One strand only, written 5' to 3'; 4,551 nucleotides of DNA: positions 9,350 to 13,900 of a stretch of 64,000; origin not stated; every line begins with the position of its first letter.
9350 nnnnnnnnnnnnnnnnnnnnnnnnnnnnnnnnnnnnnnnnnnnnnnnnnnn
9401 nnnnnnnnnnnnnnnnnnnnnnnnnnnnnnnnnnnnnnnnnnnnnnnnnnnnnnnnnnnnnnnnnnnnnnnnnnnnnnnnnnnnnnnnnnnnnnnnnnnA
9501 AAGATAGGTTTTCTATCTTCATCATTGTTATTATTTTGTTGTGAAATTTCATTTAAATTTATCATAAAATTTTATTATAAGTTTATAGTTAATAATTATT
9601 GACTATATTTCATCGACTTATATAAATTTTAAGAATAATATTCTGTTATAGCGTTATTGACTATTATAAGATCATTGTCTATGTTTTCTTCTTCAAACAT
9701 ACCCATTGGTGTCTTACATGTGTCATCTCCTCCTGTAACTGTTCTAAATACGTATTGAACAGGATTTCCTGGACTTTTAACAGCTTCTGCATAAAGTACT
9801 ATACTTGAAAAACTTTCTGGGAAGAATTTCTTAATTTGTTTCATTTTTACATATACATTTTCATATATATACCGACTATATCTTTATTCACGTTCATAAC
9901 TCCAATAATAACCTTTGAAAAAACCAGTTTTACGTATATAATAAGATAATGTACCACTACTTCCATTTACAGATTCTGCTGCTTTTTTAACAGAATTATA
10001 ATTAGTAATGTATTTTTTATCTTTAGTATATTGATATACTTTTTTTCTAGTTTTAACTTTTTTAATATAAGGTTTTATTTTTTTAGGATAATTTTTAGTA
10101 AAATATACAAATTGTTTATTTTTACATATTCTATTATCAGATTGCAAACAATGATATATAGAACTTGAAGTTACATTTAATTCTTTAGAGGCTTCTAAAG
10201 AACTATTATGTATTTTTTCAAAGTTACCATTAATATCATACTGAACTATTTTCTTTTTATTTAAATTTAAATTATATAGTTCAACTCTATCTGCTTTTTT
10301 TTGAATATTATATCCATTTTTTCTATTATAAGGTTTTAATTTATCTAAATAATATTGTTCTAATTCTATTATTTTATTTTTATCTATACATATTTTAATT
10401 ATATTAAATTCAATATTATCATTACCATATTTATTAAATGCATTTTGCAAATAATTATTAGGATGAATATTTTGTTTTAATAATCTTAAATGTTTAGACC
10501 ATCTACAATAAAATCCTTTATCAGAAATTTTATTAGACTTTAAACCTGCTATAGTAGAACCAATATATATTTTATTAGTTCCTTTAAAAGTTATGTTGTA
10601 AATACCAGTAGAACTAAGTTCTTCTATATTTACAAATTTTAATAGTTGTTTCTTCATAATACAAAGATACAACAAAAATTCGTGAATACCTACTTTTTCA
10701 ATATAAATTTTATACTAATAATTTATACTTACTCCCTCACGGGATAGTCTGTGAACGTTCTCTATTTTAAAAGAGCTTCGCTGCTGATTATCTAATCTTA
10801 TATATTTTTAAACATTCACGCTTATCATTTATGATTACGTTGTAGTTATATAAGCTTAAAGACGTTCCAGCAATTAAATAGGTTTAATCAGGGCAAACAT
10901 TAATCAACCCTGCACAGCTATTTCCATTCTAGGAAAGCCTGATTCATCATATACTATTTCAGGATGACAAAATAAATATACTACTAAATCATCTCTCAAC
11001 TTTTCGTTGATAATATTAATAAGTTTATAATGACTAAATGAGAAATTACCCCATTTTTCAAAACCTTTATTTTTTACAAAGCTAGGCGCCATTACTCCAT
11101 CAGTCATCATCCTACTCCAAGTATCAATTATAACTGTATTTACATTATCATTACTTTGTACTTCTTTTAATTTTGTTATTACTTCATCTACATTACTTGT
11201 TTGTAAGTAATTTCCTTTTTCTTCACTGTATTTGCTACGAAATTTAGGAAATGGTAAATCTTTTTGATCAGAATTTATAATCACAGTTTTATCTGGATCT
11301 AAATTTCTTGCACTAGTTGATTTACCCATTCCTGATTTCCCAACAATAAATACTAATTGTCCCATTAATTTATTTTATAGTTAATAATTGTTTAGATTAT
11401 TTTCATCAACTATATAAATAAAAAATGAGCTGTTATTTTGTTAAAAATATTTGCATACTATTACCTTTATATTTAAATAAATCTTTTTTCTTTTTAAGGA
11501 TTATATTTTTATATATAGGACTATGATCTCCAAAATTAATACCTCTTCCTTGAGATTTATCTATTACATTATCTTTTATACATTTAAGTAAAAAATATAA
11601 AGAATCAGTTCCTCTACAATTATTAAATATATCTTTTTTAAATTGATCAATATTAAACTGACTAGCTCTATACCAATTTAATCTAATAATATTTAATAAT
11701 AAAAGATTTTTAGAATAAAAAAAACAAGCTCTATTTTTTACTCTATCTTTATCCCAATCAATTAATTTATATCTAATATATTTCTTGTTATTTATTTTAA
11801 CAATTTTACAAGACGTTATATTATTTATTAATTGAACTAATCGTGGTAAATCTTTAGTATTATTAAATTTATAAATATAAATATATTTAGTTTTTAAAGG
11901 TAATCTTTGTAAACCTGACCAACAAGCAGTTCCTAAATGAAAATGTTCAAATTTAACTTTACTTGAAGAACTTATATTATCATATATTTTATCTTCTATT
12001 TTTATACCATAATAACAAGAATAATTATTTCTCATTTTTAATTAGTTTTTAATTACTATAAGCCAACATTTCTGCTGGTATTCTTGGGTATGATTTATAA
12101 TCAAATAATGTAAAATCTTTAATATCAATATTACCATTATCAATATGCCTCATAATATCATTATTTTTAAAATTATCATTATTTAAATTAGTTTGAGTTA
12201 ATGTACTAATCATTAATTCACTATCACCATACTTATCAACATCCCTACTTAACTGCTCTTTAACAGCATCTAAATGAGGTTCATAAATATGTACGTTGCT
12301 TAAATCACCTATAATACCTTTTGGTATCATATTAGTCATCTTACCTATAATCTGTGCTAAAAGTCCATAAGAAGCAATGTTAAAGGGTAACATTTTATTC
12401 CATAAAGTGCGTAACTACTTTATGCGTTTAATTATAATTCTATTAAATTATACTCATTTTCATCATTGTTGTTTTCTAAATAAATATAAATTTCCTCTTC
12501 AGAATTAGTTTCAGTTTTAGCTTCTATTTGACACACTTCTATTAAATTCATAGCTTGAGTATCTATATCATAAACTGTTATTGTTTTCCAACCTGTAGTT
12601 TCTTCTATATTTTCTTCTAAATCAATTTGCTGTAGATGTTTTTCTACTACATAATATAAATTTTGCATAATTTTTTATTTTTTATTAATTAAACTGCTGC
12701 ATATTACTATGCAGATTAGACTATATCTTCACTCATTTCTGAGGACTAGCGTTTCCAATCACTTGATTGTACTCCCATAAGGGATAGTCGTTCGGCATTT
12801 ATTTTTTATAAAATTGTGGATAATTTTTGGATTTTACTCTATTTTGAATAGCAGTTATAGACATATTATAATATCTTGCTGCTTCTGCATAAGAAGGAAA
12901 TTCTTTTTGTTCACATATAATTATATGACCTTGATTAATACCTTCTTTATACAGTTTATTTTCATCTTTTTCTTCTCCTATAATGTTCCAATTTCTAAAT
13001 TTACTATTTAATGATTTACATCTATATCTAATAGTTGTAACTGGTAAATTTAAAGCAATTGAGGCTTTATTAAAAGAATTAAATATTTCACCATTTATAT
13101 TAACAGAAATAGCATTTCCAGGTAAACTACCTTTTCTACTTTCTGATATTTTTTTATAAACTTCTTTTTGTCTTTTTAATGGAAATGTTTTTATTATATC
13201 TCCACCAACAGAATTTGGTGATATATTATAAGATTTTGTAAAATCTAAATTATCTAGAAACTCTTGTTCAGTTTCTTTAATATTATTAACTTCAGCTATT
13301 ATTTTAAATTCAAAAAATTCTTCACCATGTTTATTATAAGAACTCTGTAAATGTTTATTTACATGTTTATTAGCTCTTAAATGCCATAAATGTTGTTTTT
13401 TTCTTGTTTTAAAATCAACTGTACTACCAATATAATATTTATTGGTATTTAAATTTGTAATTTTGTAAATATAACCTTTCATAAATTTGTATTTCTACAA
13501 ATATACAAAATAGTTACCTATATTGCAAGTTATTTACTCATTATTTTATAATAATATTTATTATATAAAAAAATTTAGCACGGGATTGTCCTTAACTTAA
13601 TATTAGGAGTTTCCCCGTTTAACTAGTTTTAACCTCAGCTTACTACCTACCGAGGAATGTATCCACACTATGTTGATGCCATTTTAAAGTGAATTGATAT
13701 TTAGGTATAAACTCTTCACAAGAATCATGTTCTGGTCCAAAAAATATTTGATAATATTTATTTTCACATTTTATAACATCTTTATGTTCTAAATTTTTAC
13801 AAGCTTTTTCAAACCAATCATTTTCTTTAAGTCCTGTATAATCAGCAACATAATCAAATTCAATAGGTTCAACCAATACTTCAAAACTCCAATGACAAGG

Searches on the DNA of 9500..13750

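Call 105: search_rna_families(source=window, start=9500, end=13750, threshold=evalue, max_evalue=1, show_alignments=2)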
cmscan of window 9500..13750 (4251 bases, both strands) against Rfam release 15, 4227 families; matches with E-value up to 1: 0.
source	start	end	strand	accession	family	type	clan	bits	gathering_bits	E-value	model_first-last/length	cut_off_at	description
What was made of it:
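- On Group I intron: The window's td-like thyA intron gives no hit (call 105).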
